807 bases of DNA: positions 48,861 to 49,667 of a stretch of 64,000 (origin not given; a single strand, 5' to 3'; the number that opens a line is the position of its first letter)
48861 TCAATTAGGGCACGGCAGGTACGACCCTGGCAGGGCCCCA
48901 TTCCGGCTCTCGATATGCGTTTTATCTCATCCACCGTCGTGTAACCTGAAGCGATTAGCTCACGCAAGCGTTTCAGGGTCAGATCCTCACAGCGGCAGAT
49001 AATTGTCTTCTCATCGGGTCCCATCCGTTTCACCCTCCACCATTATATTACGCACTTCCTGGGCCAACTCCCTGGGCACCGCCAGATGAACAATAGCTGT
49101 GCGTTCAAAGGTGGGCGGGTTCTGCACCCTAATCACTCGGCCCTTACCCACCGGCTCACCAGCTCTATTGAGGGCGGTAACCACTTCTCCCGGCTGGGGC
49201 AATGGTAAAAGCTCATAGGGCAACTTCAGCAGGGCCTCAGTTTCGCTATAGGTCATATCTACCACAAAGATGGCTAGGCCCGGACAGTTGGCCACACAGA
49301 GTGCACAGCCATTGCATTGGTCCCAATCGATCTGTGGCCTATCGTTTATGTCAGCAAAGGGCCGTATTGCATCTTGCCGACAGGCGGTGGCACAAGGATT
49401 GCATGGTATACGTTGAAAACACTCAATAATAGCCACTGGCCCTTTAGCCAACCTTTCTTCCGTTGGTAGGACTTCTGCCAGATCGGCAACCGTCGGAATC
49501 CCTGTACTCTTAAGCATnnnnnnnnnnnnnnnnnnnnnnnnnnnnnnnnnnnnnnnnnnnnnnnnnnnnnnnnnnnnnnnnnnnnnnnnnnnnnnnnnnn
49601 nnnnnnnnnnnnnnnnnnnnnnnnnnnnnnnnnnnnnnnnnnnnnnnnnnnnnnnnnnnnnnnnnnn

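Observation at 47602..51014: Five-gene heteromeric FAD/Fe-S amine dehydrogenase operon with a terminator hairpin in its leader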

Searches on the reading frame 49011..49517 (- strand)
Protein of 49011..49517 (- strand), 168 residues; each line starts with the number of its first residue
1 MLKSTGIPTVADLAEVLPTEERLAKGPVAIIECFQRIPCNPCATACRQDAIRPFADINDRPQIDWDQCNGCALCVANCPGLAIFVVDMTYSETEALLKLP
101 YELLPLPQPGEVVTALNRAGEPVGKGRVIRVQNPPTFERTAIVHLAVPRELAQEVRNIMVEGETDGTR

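Call 7: search_protein_families(library=pfam, proteins=[window:49011-49517:-])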
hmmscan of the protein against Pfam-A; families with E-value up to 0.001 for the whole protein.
window:49011-49517:- (168 aa): 5 families
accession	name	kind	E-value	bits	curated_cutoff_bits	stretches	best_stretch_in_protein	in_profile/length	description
PF12838.12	Fer4_7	-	3.5e-06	27.8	27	1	37-79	3-49/52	4Fe-4S dicluster domain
PF14697.11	Fer4_21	-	4.3e-06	27.2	35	1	31-79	3-52/59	4Fe-4S dicluster domain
PF00037.32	Fer4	-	7e-06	26.1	21.1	1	61-83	1-23/24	4Fe-4S binding domain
PF12837.12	Fer4_6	-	0.00032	21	25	1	61-81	2-22/24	4Fe-4S binding domain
PF12797.12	Fer4_2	-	0.00044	20.5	24.5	1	60-79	2-21/22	4Fe-4S binding domain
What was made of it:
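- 49011..49517 (-): g3, ferredoxin-like subunit with eight invariant cysteines (2x[4Fe-4S] type). Pfam Fer4_7/Fer4 (call 7).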

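Call 8: find_homologous_proteins(query=window:49011-49517:-)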
Query window:49011-49517:- (168 aa): 785 proteins with E <= 0.001 among 903 candidates; the best 120 are listed.
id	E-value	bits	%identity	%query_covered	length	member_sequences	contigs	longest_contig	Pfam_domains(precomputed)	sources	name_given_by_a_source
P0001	4.7e-108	377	100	100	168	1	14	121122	PF14697.12,PF00037.33,PF12838.13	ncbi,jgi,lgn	-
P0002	4.2e-86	305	80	100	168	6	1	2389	PF12838.13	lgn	-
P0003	1.5e-81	290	76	100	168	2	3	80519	PF14697.12,PF00037.33,PF12838.13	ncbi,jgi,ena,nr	ncbi:MAG: 4Fe-4S dicluster domain-containing protein [Firmicutes bacterium]|nr:4Fe-4S dicluster doma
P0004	2.9e-80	286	76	100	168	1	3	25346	PF14697.12,PF12797.13,PF12837.13,PF00037.33,PF12838.13,PF13237.12,PF13183.12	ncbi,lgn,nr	ncbi:MAG: 4Fe-4S binding protein [Firmicutes bacterium]|nr:4Fe-4S binding protein [Bacillota bacteri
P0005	2.6e-75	270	71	98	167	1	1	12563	PF14697.12,PF00037.33,PF12838.13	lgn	-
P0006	4.4e-74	266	69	97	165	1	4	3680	PF12838.13,PF13237.12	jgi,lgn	jgi:Fe-S-cluster-containing hydrogenase component 2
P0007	5.0e-74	266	70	98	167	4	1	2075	PF14697.12,PF12838.13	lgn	-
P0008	6.8e-74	265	70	100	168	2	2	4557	-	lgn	-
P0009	7.2e-74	265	72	98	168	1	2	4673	PF14697.12,PF12838.13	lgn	-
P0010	1.5e-73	264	73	98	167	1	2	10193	PF14697.12,PF12838.13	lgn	-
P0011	2.5e-73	264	70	98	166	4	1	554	PF14697.12,PF12838.13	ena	-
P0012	8.0e-73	262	71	98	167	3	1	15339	PF14697.12,PF12838.13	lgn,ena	-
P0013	4.6e-72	260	70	98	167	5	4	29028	PF14697.12,PF12838.13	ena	-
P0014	5.7e-72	259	68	96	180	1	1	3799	PF12837.13,PF00037.33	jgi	-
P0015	6.6e-72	259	69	96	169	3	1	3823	-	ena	-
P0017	4.5e-71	256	68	98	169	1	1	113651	-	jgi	jgi:Fe-S-cluster-containing hydrogenase component 2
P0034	2.9e-65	237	67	95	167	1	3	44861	PF14697.12,PF12837.13,PF00037.33,PF12838.13,PF13237.12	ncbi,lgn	-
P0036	5.7e-65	236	68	95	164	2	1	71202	PF14697.12,PF00037.33,PF12838.13,PF13237.12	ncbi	-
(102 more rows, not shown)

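Call 11: find_related_loci(query=A1, collection=genome_contigs, flank=6000)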
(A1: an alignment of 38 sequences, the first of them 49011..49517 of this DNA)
Query A1 (168 aa) in genome_contigs; peptide patterns used: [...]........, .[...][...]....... (x = any residue, [..] = any of these).
599 stretches matched a pattern (row limit reached: there are more); 594 encode a relative of the query (tblastn E <= 1e-3); the best 80 are kept; 80 distinct loci.
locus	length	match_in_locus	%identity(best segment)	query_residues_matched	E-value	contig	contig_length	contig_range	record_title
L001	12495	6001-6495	72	1-165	2e-78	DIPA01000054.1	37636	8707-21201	MAG TPA_asm: Firmicutes bacterium UBA5500 UBA5500_contig_8787, whole genome shotgun sequence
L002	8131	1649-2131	68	2-162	6e-74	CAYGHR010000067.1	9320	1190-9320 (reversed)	MAG TPA_asm: uncultured Peptococcaceae bacterium isolate ERP113451_co2_181 genome assembly, contig: NODE_5554_length_932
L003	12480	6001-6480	68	1-160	6e-71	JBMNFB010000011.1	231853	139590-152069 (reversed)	MAG: Bacillota bacterium isolate SBF912LR0HQ0123 contig_56010, whole genome shotgun sequence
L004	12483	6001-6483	69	1-161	2e-70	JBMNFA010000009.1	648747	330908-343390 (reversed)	MAG: Bacillota bacterium isolate SBF912LR0HQ0179 contig_672, whole genome shotgun sequence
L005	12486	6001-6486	62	1-162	2e-67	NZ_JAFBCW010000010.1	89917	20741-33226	Desulforadius tongensis strain DSM 29799 Ga0454065_10, whole genome shotgun sequence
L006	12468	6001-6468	65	1-156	1e-66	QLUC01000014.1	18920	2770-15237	MAG: Bacillota bacterium isolate BS524 DDT36_14, whole genome shotgun sequence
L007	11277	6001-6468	60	1-156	2e-66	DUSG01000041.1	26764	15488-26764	MAG TPA_asm: Clostridiales bacterium isolate AS04akNAM_111 4486_AS04, whole genome shotgun sequence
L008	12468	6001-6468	62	1-156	8e-65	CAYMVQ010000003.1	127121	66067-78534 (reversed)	MAG TPA_asm: uncultured Clostridiaceae bacterium isolate binchicken_co157_153 genome assembly, contig: NODE_111_length_1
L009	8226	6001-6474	63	1-158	7e-64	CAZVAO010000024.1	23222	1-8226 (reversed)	MAG TPA_asm: uncultured Clostridiaceae bacterium isolate binchicken_co42_493 genome assembly, contig: NODE_2605_length_2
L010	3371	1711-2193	58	1-161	2e-63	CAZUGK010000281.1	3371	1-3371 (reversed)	MAG TPA_asm: uncultured Clostridiaceae bacterium isolate binchicken_co104_9 genome assembly, contig: NODE_23286_length_3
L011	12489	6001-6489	60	1-163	1e-62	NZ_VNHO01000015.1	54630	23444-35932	Thermosediminibacter litoriperuensis strain DSM 16647 Ga0056050_scaffold00015.15, whole genome shotgun sequence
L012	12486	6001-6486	56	1-162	2e-62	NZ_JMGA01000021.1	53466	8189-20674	Desulfosporosinus sp. HMP52 Desulfosporosinus_HMP51_contig_21, whole genome shotgun sequence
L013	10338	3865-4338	61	1-158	1e-62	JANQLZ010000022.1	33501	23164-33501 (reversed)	MAG: Bacillota bacterium isolate PL25a_bin.78 k99_3591050, whole genome shotgun sequence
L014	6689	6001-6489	56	1-163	1e-62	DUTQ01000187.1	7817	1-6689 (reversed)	MAG TPA_asm: Thermoanaerobacterales bacterium isolate AS05jafATM_97 40602_AS05, whole genome shotgun sequence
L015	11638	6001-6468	58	1-156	2e-62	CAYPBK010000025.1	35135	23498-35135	MAG TPA_asm: uncultured Clostridiaceae bacterium isolate SRP294416_co3_817 genome assembly, contig: NODE_1412_length_351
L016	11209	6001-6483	57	1-161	3e-62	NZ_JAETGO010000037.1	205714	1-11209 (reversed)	Sporosalibacterium faouarense strain SOL3f37 369, whole genome shotgun sequence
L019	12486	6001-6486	57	1-162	1e-61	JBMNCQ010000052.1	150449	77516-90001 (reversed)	MAG: Peptococcaceae bacterium isolate Bins.048 NODE_270, whole genome shotgun sequence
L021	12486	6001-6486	57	1-162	2e-61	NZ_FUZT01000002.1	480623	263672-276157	Maledivibacter halophilus strain M1, whole genome shotgun sequence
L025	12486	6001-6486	57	1-162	2e-60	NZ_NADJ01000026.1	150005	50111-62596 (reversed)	Desulfosporosinus sp. FKB FKB_QYN_aSRB_gapCloser.final_scaffold_26, whole genome shotgun sequence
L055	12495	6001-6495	48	1-165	4e-56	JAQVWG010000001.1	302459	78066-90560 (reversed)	MAG: Clostridia bacterium isolate STF1_98 NODE_16_length_302459_cov_16.826469_Sandtown_F1, whole genome shotgun sequence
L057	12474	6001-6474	53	1-158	1e-55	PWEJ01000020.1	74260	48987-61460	MAG: Halanaerobiaceae bacterium isolate T1Sed10_84 T1-Sed10-C145, whole genome shotgun sequence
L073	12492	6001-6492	54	1-166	5e-53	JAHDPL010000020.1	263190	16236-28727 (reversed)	MAG: Sporomusaceae bacterium isolate SM1-B11.1 k141_66109, whole genome shotgun sequence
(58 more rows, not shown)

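Call 16: find_encoding_contigs(protein=P0001, flank=4000, max_places=6)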
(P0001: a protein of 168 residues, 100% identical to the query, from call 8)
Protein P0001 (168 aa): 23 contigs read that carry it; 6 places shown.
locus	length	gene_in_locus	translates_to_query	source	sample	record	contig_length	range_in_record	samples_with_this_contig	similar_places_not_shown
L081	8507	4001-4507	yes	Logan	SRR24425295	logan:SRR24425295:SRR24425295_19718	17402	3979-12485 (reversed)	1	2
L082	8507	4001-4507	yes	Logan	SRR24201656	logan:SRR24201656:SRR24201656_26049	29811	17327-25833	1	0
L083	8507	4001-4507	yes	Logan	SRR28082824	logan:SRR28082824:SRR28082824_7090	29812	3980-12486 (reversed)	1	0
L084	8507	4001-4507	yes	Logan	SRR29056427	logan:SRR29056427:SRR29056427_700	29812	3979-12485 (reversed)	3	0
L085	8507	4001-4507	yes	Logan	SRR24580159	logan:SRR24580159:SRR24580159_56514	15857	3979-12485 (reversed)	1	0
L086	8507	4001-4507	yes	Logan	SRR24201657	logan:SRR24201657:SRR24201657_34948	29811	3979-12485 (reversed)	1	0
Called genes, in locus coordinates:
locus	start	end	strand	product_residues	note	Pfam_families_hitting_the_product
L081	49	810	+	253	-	PF00142:Fer4_NifH, PF01656:CbiA, PF02374:ArsA_ATPase (weak), PF06564:CBP_BcsQ, PF09140:MipZ (weak), PF10609:ParA, PF13614:AAA_31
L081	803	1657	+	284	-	PF02195:ParB_N, PF08535:KorB (faint), PF17762:HTH_ParB, PF23552:ParB_C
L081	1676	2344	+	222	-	PF04474:DUF554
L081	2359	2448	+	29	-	-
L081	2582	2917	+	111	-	PF13510:Fer2_4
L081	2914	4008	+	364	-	PF00070:Pyr_redox (faint), PF00890:FAD_binding_2 (weak), PF01134:GIDA (weak), PF01494:FAD_binding_3 (faint), PF03486:HI0933_like (weak), PF07992:Pyr_redox_2, PF12831:FAD_oxidored, PF13450:NAD_binding_8 (weak), +1 more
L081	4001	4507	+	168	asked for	PF14697:Fer4_21 (weak), PF12838:Fer4_7 (weak), PF00037:Fer4 (weak)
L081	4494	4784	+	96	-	PF17806:SO_alpha_A3, PF04324:Fer2_BFD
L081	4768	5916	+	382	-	PF00070:Pyr_redox (faint), PF00890:FAD_binding_2, PF01266:DAO, PF01494:FAD_binding_3 (faint), PF03486:HI0933_like (faint), PF07992:Pyr_redox_2 (faint), PF13738:Pyr_redox_3 (faint)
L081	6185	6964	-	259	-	PF01522:Polysacc_deac_1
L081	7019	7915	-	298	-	PF03547:Mem_trans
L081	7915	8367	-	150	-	PF06738:ThrE, PF12821:ThrE_2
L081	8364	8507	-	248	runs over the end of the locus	PF06738:ThrE, PF12821:ThrE_2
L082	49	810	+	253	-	PF00142:Fer4_NifH, PF01656:CbiA, PF02374:ArsA_ATPase (weak), PF06564:CBP_BcsQ, PF09140:MipZ (weak), PF10609:ParA, PF13614:AAA_31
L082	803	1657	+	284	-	PF02195:ParB_N, PF08535:KorB (faint), PF17762:HTH_ParB, PF23552:ParB_C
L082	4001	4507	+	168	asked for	PF14697:Fer4_21 (weak), PF12838:Fer4_7 (weak), PF00037:Fer4 (weak)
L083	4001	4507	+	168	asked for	PF14697:Fer4_21 (weak), PF12838:Fer4_7 (weak), PF00037:Fer4 (weak)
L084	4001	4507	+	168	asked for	PF14697:Fer4_21 (weak), PF12838:Fer4_7 (weak), PF00037:Fer4 (weak)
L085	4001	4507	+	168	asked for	PF14697:Fer4_21 (weak), PF12838:Fer4_7 (weak), PF00037:Fer4 (weak)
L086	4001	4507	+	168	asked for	PF14697:Fer4_21 (weak), PF12838:Fer4_7 (weak), PF00037:Fer4 (weak)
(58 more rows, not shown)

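Call 17: find_encoding_contigs(protein=P0003, flank=3500, max_places=2)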
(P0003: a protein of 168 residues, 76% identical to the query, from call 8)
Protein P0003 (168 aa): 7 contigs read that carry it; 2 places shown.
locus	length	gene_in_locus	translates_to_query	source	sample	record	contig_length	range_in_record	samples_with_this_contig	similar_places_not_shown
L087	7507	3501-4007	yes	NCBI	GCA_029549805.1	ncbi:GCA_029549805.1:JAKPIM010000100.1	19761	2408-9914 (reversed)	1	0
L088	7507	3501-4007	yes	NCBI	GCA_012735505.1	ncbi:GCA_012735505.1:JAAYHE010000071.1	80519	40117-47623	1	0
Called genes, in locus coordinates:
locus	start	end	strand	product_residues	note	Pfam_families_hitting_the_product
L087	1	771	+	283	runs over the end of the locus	PF02195:ParB_N, PF17762:HTH_ParB, PF23552:ParB_C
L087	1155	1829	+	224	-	PF04474:DUF554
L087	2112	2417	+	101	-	PF13510:Fer2_4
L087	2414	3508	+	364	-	PF00070:Pyr_redox (faint), PF01134:GIDA (faint), PF03486:HI0933_like (weak), PF07992:Pyr_redox_2, PF12831:FAD_oxidored, PF13450:NAD_binding_8 (weak), PF13738:Pyr_redox_3 (faint)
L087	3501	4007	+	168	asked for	PF14697:Fer4_21 (weak), PF12838:Fer4_7 (weak), PF00037:Fer4 (faint)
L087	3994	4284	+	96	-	PF17806:SO_alpha_A3, PF04324:Fer2_BFD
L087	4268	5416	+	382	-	PF00890:FAD_binding_2 (weak), PF01266:DAO, PF07992:Pyr_redox_2 (faint), PF13738:Pyr_redox_3 (faint)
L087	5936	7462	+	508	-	PF07833:Cu_amine_oxidN1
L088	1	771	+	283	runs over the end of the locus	PF02195:ParB_N, PF17762:HTH_ParB, PF23552:ParB_C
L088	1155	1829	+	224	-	PF04474:DUF554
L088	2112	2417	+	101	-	PF13510:Fer2_4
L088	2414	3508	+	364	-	PF00070:Pyr_redox (faint), PF01134:GIDA (faint), PF03486:HI0933_like (weak), PF07992:Pyr_redox_2, PF12831:FAD_oxidored, PF13450:NAD_binding_8 (weak), PF13738:Pyr_redox_3 (faint)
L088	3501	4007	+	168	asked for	PF14697:Fer4_21 (weak), PF12838:Fer4_7 (weak), PF00037:Fer4 (faint)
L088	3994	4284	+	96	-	PF17806:SO_alpha_A3, PF04324:Fer2_BFD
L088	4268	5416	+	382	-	PF00890:FAD_binding_2 (weak), PF01266:DAO, PF07992:Pyr_redox_2 (faint), PF13738:Pyr_redox_3 (faint)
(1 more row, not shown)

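Call 18: find_encoding_contigs(protein=P0004, flank=3500, max_places=2)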
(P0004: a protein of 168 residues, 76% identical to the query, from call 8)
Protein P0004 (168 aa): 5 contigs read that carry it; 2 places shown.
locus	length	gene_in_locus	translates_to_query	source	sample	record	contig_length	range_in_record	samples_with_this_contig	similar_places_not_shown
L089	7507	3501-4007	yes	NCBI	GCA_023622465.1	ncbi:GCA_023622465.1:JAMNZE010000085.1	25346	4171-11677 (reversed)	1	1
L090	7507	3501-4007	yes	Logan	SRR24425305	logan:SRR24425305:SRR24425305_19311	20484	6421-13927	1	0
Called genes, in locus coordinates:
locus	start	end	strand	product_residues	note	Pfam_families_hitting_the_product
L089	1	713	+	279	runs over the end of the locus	PF02195:ParB_N, PF08535:KorB (faint), PF17762:HTH_ParB, PF23552:ParB_C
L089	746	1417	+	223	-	PF04474:DUF554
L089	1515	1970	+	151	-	PF10722:YbjN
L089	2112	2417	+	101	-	PF13510:Fer2_4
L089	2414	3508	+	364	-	PF00070:Pyr_redox (faint), PF00890:FAD_binding_2 (weak), PF01134:GIDA (weak), PF01266:DAO (weak), PF03486:HI0933_like (weak), PF07992:Pyr_redox_2, PF12831:FAD_oxidored, PF13450:NAD_binding_8 (weak), +3 more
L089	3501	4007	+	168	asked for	PF13183:Fer4_8 (faint), PF13237:Fer4_10 (weak), PF14697:Fer4_21 (weak), PF12838:Fer4_7 (weak), PF00037:Fer4 (weak), PF12797:Fer4_2 (weak), PF12837:Fer4_6 (weak)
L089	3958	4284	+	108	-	PF17806:SO_alpha_A3, PF04324:Fer2_BFD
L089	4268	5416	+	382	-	PF00070:Pyr_redox (faint), PF00890:FAD_binding_2, PF01266:DAO, PF07992:Pyr_redox_2 (faint), PF13738:Pyr_redox_3 (faint)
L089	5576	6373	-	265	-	PF01522:Polysacc_deac_1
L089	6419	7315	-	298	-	PF03547:Mem_trans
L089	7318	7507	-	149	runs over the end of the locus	PF06738:ThrE, PF12821:ThrE_2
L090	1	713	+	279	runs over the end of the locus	PF02195:ParB_N, PF08535:KorB (faint), PF17762:HTH_ParB, PF23552:ParB_C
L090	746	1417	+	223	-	PF04474:DUF554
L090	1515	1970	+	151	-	PF10722:YbjN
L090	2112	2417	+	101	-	PF13510:Fer2_4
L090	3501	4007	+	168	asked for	PF13183:Fer4_8 (faint), PF13237:Fer4_10 (weak), PF14697:Fer4_21 (weak), PF12838:Fer4_7 (weak), PF00037:Fer4 (weak), PF12797:Fer4_2 (weak), PF12837:Fer4_6 (weak)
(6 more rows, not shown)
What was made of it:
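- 48734..49033 (-): g4, BFD-like 2Fe-2S / SO_alpha_A3 subunit. It corresponds to the C-terminal domain of PDH1 alpha. The start is probably ATG 49024. Called as 96 aa in relatives (calls 16-18).
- Checked: Gene callers give 101 aa in relatives (calls 17, 18).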

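Call 19: find_encoding_contigs(protein=P0002, flank=3500, max_places=2)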
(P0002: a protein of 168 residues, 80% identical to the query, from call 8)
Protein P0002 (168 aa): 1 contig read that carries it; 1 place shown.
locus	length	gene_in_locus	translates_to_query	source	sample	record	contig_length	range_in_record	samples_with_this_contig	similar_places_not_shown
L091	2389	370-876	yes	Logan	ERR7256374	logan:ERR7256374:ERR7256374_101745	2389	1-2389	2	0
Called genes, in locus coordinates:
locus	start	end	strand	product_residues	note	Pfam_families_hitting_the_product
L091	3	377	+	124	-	?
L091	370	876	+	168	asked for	PF12838:Fer4_7 (weak)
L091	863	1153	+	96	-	PF17806:SO_alpha_A3, PF04324:Fer2_BFD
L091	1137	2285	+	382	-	PF00070:Pyr_redox (faint), PF00890:FAD_binding_2, PF01266:DAO, PF01946:Thi4 (faint), PF03486:HI0933_like (faint), PF07992:Pyr_redox_2 (faint), PF13738:Pyr_redox_3 (faint)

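Call 24: search_protein_families(library=pfam, alignment_id=A2, max_evalue=0.00001)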
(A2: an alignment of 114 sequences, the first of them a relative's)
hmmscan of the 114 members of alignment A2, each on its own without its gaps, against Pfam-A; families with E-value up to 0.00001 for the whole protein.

A. member 1, L001:8229-9008:- (259 aa): 1 family
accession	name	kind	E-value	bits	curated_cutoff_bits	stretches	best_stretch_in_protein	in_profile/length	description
PF01522.26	Polysacc_deac_1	-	2.9e-36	124.6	23.1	1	55-176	3-123/124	Polysaccharide deacetylase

B. families by the number of members that match (of 114 scanned): 90 families (the first 25 are shown)
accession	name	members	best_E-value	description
PF00037.32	Fer4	16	1.5e-24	4Fe-4S binding domain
PF12838.12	Fer4_7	16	1.4e-20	4Fe-4S dicluster domain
PF12837.12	Fer4_6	16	2.8e-20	4Fe-4S binding domain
PF13237.11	Fer4_10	16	3.6e-20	4Fe-4S dicluster domain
PF13187.11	Fer4_9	16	1.1e-18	4Fe-4S dicluster domain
PF12797.12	Fer4_2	16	6.1e-18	4Fe-4S binding domain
PF14697.11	Fer4_21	16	1.2e-15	4Fe-4S dicluster domain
PF12800.12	Fer4_4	16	4.7e-15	4Fe-4S binding domain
PF13183.11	Fer4_8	16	6.4e-13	4Fe-4S dicluster domain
PF13484.11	Fer4_16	15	8.1e-16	4Fe-4S double cluster binding domain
PF13534.11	Fer4_17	15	2.8e-10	4Fe-4S dicluster domain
PF01314.23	AFOR_C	14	3e-106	Aldehyde ferredoxin oxidoreductase, domains 2 & 3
PF02730.20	AFOR_N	14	3.7e-49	Aldehyde ferredoxin oxidoreductase, N-terminal domain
PF12798.12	Fer4_3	11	5.2e-11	4Fe-4S binding domain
PF00171.27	Aldedh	10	2.7e-158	Aldehyde dehydrogenase family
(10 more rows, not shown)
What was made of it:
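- Aldehyde:ferredoxin oxidoreductase (AOR) plus a ferredoxin follow the operon in 14 loci (call 24).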

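Call 25: search_protein_families(library=pfam, alignment_id=A3, max_evalue=0.00001)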
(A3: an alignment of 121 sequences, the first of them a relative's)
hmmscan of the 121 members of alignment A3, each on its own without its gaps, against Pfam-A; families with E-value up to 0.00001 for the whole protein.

A. member 1, L001:3553-4275:+ (240 aa): 1 family
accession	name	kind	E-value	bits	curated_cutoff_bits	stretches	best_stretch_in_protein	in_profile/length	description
PF04474.17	DUF554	-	6.1e-78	261.7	25.1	1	19-236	1-218/220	Protein of unknown function (DUF554)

B. families by the number of members that match (of 121 scanned): 132 families (the first 25 are shown)
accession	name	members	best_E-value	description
PF00158.32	Sigma54_activat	11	6.3e-72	Sigma-54 interaction domain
PF25601.1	AAA_lid_14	11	1.7e-27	AAA+ ATPase lid domain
PF14532.12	Sigma54_activ_2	11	4.4e-22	Sigma-54 interaction domain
PF02954.25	HTH_8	11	1.9e-14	Bacterial regulatory protein, Fis family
PF13426.13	PAS_9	10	3.9e-12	PAS domain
PF00989.32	PAS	8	3.8e-10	PAS fold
PF00209.24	SNF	7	3.5e-64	Sodium:neurotransmitter symporter family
PF00392.27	GntR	7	3.1e-20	Bacterial regulatory proteins, gntR family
PF07729.17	FCD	6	5e-26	FCD domain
PF08448.16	PAS_4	6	8.4e-09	PAS fold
PF04474.17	DUF554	5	4.2e-84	Protein of unknown function (DUF554)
PF00005.33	ABC_tran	5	2.2e-55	ABC transporter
PF00814.31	TsaD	4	3e-101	tRNA N6-adenosine threonylcarbamoyltransferase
PF13304.12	AAA_21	4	4.7e-17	AAA domain, putative AbiEii toxin, Type IV TA system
PF22521.2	HypF_C_2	4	2.6e-08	Carbamoyltransferase, Kae1-like Domain, second subdomain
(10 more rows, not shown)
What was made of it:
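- Upstream lie sigma-54 activators in 11 loci and SNF symporters in 7 (call 25).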

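Call 30: search_protein_families(library=ncbifam, proteins=[window:49011-49517:-], max_evalue=0.00001)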
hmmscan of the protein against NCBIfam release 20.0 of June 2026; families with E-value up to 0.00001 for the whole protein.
window:49011-49517:- (168 aa): 5 families
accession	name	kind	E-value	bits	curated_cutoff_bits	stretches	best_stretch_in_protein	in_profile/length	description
TIGR02179.1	PorD_KorD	subfamily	1.2e-06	28.5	60.05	1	37-86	28-75/78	2-oxoacid:acceptor oxidoreductase, delta subunit, pyruvate/2-ketoisovalerate family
TIGR01944.1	rnfB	subfamily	2.2e-06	27.4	68.7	1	24-93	103-170/190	RnfABCDGE type electron transport complex subunit B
NF003475.0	PRK05113.1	equivalog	2.8e-06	27.3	203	1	21-89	100-166/190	electron transport complex subunit RsxB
NF033717.2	HPDL_rSAM_activ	equivalog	2.9e-06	26.8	420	1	32-94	54-116/311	4-hydroxyphenylacetate decarboxylase activase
NF040684.1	PorD_Arch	equivalog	3.9e-06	26.8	120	1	37-84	35-80/85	pyruvate synthase subunit PorD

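Call 31: find_encoding_contigs(protein=P0005, flank=3500, max_places=1)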
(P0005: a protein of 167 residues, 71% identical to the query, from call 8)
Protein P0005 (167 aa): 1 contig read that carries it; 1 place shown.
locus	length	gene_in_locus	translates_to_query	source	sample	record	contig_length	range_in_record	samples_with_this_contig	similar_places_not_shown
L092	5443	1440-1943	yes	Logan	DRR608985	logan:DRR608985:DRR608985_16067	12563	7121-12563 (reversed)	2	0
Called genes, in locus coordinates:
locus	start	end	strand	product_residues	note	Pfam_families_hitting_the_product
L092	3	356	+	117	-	?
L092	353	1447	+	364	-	PF00070:Pyr_redox (faint), PF00890:FAD_binding_2 (weak), PF01134:GIDA (weak), PF03486:HI0933_like (weak), PF07992:Pyr_redox_2, PF12831:FAD_oxidored, PF13450:NAD_binding_8 (weak), PF13738:Pyr_redox_3 (faint)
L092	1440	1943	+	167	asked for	PF14697:Fer4_21 (weak), PF12838:Fer4_7 (weak), PF00037:Fer4 (faint)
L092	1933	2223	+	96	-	PF17806:SO_alpha_A3, PF04324:Fer2_BFD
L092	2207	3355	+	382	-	PF00890:FAD_binding_2 (weak), PF01266:DAO, PF07992:Pyr_redox_2 (faint), PF13738:Pyr_redox_3 (faint)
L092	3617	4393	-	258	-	PF01522:Polysacc_deac_1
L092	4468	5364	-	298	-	PF03547:Mem_trans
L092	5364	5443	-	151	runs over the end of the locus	PF06738:ThrE, PF12821:ThrE_2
